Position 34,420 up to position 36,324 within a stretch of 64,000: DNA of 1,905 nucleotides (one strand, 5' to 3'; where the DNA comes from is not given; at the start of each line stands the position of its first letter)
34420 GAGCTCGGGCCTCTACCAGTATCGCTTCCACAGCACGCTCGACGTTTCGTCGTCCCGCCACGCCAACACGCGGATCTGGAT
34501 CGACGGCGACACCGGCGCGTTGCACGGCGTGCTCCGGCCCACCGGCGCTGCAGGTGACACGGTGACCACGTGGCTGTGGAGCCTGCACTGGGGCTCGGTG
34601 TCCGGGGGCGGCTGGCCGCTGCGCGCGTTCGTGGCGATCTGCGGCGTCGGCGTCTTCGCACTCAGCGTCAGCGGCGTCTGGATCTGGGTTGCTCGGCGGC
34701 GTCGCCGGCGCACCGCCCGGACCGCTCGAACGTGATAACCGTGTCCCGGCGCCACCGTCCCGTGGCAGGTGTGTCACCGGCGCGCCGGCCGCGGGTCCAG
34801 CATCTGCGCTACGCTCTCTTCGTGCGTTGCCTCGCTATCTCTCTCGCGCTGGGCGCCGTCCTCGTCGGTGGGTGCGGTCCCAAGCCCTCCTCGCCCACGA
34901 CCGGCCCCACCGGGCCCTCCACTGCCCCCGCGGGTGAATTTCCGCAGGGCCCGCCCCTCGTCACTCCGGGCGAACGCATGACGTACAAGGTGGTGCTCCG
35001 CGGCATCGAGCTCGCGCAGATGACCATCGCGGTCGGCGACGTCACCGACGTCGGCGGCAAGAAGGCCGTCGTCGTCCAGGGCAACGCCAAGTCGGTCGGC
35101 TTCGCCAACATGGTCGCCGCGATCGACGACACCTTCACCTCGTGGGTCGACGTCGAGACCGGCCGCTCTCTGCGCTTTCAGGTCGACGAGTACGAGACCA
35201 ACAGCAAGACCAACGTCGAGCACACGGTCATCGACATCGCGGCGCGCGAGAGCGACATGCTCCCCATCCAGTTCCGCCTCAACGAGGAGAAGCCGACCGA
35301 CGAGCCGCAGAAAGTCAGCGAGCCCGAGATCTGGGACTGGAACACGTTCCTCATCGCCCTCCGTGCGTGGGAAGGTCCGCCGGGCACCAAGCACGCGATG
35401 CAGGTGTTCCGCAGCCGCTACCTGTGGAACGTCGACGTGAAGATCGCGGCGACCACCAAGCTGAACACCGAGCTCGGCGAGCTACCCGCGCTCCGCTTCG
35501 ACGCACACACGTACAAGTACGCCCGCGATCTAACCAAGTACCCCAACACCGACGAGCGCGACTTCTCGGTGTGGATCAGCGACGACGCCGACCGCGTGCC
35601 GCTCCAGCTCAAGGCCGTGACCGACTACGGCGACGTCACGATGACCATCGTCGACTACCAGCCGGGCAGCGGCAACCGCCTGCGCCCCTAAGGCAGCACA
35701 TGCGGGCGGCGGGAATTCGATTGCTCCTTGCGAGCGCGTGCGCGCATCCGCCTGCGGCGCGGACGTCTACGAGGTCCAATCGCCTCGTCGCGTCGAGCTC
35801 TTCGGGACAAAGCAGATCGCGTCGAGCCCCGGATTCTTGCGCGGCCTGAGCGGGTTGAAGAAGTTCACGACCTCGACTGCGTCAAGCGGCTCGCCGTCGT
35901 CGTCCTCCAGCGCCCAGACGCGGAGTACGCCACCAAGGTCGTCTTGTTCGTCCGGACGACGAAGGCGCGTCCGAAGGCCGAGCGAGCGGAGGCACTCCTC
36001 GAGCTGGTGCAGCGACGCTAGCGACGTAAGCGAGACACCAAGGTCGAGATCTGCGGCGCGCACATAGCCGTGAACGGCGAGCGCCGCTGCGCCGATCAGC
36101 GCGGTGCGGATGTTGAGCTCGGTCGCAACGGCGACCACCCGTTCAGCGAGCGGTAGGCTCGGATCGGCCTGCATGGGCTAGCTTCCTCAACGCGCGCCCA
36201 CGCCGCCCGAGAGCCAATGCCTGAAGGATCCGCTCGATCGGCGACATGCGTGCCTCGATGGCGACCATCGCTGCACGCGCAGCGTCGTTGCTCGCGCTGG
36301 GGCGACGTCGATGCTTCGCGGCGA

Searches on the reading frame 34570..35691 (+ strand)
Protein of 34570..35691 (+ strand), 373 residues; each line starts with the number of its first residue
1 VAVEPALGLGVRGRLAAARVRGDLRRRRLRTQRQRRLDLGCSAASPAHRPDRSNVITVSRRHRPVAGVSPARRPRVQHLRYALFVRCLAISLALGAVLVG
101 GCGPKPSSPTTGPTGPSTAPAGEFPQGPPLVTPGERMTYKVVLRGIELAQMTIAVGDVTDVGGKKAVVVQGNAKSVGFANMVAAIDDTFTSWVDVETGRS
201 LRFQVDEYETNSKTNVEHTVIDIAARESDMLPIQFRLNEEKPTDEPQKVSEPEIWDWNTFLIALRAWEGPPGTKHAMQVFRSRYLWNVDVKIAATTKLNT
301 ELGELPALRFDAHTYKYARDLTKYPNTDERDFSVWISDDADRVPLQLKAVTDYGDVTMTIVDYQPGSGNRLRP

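Call 4: search_protein_families(library=ncbifam, proteins=[window:34570-35691:+], max_evalue=1)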
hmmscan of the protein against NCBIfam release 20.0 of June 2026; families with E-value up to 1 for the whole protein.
window:34570-35691:+ (373 aa): 1 family
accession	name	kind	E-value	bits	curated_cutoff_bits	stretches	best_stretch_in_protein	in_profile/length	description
TIGR03390.1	ascorbOXfungal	equivalog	0.078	11.5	445.35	1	159-205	166-212/538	L-ascorbate oxidase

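Call 5: search_protein_families(library=pfam, proteins=[window:34570-35691:+], max_evalue=1)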
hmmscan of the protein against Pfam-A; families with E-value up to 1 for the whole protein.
window:34570-35691:+ (373 aa): 1 family
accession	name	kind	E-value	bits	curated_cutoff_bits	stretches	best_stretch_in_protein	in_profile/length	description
PF11306.15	DUF3108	-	6.2e-21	75.6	26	1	138-360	1-208/209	Protein of unknown function (DUF3108)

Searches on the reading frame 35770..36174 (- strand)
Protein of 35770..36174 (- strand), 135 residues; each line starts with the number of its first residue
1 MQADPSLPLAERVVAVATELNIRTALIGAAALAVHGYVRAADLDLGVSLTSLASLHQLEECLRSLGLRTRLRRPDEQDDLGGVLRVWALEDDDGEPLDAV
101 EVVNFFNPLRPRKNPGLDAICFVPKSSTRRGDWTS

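Call 55: list_cluster_members(proteins=[window:35770-36174:-, window:35770-36138:-, window:34822-35688:+, window:34771-35688:+, window:34762-35688:+, window:39313-39834:+, window:39274-39834:+, window:33458-34732:+, window:34741-35688:+, window:34732-35688:+])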
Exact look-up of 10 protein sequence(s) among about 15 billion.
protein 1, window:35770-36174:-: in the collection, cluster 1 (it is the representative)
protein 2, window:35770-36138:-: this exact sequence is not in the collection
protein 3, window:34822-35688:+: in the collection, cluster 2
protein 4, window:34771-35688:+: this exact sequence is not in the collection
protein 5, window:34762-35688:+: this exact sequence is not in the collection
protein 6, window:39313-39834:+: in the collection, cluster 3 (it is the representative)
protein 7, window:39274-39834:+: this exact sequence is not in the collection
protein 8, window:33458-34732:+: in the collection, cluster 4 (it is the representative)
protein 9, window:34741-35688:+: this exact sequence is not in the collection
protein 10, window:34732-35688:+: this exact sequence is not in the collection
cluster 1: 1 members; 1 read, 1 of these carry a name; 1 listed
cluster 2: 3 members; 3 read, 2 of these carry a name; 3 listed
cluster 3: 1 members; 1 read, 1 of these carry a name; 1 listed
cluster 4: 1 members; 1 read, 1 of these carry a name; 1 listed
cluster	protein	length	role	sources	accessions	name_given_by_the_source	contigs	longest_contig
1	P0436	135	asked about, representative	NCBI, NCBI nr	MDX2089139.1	MAG: hypothetical protein SFX73_14875 [Kofleriaceae bacterium] | hypothetical protein [Kofleriaceae bacterium]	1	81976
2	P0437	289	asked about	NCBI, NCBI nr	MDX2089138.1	MAG: DUF3108 domain-containing protein [Kofleriaceae bacterium] | DUF3108 domain-containing protein [Kofleriaceae bacterium]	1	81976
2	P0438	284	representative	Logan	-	-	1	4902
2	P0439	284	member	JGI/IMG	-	hypothetical protein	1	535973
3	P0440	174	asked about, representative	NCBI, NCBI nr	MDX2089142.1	MAG: HXXEE domain-containing protein [Kofleriaceae bacterium] | HXXEE domain-containing protein [Kofleriaceae bacterium]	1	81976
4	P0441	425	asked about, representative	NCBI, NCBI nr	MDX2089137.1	MAG: PepSY-associated TM helix domain-containing protein [Kofleriaceae bacterium] | PepSY-associated TM helix domain-containing protein [Kofleriaceae bacterium]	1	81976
